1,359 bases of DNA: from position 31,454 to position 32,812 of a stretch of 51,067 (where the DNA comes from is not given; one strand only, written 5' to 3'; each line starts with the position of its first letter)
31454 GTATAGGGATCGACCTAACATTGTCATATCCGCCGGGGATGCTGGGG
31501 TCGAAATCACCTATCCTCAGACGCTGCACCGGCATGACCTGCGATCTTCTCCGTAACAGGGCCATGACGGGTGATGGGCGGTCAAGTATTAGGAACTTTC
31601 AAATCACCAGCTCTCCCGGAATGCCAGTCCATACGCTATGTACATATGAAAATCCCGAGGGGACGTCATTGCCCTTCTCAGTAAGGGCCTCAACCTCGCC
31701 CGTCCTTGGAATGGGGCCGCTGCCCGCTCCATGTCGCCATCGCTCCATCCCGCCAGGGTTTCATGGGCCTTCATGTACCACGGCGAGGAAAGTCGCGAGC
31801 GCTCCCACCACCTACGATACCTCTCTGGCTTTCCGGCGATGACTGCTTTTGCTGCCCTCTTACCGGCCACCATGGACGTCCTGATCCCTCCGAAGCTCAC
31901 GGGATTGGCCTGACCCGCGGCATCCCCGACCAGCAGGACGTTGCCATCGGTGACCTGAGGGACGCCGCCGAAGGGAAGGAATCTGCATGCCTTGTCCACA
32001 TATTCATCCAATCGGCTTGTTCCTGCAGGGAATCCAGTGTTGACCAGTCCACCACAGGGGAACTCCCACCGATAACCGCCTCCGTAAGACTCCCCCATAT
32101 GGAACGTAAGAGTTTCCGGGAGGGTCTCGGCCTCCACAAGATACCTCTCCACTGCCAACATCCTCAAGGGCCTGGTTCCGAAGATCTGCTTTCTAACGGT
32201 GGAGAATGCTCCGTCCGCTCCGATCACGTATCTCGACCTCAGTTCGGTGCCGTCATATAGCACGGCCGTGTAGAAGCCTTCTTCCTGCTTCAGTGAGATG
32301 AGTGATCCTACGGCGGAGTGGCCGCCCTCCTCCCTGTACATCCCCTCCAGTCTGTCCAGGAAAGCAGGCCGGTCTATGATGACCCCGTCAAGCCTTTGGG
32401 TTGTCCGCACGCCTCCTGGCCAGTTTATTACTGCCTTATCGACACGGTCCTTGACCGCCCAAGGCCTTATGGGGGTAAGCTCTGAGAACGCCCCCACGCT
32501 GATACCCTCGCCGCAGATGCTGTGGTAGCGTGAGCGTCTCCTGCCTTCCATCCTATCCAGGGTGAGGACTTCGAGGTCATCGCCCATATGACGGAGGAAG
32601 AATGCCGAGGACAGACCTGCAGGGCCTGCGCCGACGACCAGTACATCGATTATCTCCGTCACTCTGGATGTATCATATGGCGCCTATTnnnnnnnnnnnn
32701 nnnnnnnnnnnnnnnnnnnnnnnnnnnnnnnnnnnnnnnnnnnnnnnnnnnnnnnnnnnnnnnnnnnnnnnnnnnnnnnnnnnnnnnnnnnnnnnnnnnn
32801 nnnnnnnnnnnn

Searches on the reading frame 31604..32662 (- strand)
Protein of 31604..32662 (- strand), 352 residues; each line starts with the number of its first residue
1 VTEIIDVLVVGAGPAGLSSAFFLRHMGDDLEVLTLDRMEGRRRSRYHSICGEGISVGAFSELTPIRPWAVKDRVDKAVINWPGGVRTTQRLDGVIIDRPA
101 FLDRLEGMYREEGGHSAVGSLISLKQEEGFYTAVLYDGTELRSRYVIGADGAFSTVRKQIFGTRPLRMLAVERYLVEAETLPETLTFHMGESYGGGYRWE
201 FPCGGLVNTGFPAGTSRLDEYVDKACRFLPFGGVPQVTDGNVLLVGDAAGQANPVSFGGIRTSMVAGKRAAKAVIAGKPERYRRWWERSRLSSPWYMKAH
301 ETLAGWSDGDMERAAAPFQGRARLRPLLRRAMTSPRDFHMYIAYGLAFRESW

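Call 29: search_protein_families(library=pfam, proteins=[window:31604-32662:-], max_evalue=0.001)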
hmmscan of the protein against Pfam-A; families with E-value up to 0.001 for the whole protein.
window:31604-32662:- (352 aa): 3 families
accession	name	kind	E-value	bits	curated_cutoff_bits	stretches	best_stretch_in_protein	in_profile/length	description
PF01494.25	FAD_binding_3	-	1.6e-13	51.1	22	2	6-40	3-35/349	FAD binding domain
PF05834.18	Lycopene_cycl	-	9e-07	28.7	23.4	1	6-159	1-148/380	Lycopene cyclase protein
PF01266.30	DAO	-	0.00018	21.6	27.9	0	6-37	1-30/353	FAD dependent oxidoreductase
